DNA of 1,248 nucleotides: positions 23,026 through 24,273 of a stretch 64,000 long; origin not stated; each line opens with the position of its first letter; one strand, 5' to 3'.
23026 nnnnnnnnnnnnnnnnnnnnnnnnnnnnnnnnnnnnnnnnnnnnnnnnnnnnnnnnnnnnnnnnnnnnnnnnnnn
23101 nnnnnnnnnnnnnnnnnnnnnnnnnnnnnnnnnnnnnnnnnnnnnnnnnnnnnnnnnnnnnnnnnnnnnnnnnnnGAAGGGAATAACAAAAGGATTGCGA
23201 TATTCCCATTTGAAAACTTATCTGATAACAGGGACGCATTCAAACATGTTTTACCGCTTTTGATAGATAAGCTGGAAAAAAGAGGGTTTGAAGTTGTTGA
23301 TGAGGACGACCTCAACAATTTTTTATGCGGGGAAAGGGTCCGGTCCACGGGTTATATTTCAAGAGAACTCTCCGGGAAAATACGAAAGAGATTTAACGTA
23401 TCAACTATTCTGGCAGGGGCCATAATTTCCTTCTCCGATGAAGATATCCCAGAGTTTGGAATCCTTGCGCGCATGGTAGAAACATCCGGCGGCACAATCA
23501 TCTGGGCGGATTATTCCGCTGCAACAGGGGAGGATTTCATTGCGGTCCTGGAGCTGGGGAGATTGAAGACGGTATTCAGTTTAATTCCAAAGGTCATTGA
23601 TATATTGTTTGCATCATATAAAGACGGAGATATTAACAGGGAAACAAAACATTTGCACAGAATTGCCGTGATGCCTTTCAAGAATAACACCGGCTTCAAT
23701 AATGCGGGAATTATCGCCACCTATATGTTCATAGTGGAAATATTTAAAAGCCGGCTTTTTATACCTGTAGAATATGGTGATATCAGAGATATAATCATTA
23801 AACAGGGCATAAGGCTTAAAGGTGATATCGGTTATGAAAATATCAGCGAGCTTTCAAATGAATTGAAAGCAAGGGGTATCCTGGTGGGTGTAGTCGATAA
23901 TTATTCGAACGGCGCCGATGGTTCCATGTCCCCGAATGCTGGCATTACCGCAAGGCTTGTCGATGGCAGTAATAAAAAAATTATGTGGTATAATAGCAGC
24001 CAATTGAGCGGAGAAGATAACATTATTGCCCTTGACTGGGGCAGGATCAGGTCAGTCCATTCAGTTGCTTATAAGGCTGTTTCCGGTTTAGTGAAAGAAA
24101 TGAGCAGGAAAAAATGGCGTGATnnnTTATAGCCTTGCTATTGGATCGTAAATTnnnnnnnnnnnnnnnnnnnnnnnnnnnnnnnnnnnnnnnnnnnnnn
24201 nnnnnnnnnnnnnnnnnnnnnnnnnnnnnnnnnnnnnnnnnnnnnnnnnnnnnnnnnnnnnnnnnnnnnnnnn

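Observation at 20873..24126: Four copies of one lipoprotein alpha/beta domain in three adjacent genes, one fused to a roughly 290-aa E/K/P-rich spacer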

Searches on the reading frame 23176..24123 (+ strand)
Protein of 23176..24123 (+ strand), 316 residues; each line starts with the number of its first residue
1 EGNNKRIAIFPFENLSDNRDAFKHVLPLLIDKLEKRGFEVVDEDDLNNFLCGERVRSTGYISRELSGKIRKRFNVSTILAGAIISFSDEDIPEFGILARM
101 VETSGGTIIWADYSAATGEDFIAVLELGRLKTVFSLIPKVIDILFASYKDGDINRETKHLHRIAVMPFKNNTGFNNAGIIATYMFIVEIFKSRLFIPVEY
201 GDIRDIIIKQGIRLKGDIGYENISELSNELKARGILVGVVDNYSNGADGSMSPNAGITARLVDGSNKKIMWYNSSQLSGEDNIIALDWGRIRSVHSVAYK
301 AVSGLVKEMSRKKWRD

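Call 28: find_homologous_proteins(query=A1, max_evalue=0.001)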
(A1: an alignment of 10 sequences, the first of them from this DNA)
Query A1 (10 sequences) (316 aa, profile of the alignment): 387 proteins with E <= 0.001 among 8000 candidates; the best 120 are listed.
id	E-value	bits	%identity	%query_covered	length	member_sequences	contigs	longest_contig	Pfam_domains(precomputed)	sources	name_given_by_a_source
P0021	1.9e-145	502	49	98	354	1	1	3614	PF17680.7,PF05643.17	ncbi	-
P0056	1.0e-143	496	50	98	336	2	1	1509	PF17680.7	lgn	-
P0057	4.0e-143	494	50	98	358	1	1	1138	PF17680.7,PF05643.17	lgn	-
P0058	1.5e-142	492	50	98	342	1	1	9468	PF17680.7,PF13036.12,PF05643.17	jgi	jgi:TolB-like protein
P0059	1.9e-142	492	49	98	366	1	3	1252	PF17680.7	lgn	-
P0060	2.5e-142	492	49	98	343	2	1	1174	PF17680.7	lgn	-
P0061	6.6e-142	490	51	97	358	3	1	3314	PF17680.7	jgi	jgi:TolB-like protein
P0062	8.1e-142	490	47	98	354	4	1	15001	PF17680.7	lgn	-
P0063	8.2e-142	490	49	99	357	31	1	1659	PF17680.7,PF13036.12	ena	-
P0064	1.2e-141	489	50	97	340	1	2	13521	PF17680.7,PF05643.17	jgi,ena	-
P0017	2.9e-141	488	56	98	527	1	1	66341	PF05643.17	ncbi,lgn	-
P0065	5.3e-141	487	47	100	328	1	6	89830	PF17680.7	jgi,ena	-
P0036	8.2e-141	487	47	100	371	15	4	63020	PF17680.7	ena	-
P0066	8.4e-141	487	49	98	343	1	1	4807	PF17680.7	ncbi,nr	ncbi:MAG: FlgO family outer membrane protein [Thermodesulfovibrionales bacterium]|nr:FlgO family out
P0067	1.4e-140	486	46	98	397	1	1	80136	PF17680.7,PF13036.12,PF05635.18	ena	-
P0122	4.1e-133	461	45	97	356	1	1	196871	-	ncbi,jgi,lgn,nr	ncbi:MAG: hypothetical protein IBX72_03430 [Nitrospirae bacterium]|jgi:TolB-like protein|nr:hypothet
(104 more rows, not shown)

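Call 53: find_encoding_contigs(protein=P0122, flank=8000, max_places=1)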
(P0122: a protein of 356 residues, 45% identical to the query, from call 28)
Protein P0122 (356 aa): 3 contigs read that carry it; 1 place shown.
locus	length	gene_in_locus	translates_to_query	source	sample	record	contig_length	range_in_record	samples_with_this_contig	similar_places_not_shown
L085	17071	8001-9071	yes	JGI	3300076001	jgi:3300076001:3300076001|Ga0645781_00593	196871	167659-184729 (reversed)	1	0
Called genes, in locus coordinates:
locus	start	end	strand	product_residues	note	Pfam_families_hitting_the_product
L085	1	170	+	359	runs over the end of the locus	PF22113:Mtrc-MtrF_II-IV_dom (faint), PF09699:Paired_CXXCH_1 (faint)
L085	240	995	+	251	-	PF01436:NHL (faint), PF06739:SBBP (faint)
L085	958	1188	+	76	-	PF17170:DUF5128, PF01436:NHL (weak)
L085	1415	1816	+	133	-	PF05635:23S_rRNA_IVP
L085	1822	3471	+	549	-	PF21783:YNCE (faint), PF02239:Cytochrom_D1 (faint), PF10282:Lactonase (faint)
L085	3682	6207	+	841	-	-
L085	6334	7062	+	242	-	-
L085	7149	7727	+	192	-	-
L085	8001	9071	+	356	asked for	-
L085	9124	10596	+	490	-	PF13145:Rotamase_2, PF00639:Rotamase, PF13616:Rotamase_3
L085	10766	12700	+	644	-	-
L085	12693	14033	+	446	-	PF14537:Cytochrom_c3_2 (faint), PF22113:Mtrc-MtrF_II-IV_dom (faint), PF22678:Cytochrom_c_NrfB-like (faint), PF02085:Cytochrom_CIII (faint), PF14522:Cytochrome_C7 (faint), PF09699:Paired_CXXCH_1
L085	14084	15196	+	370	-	PF22113:Mtrc-MtrF_II-IV_dom (faint), PF09699:Paired_CXXCH_1 (faint)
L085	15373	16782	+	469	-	-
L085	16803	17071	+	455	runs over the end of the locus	PF24898:GGDEF_GdpP (faint), PF08448:PAS_4, PF13426:PAS_9, PF00990:GGDEF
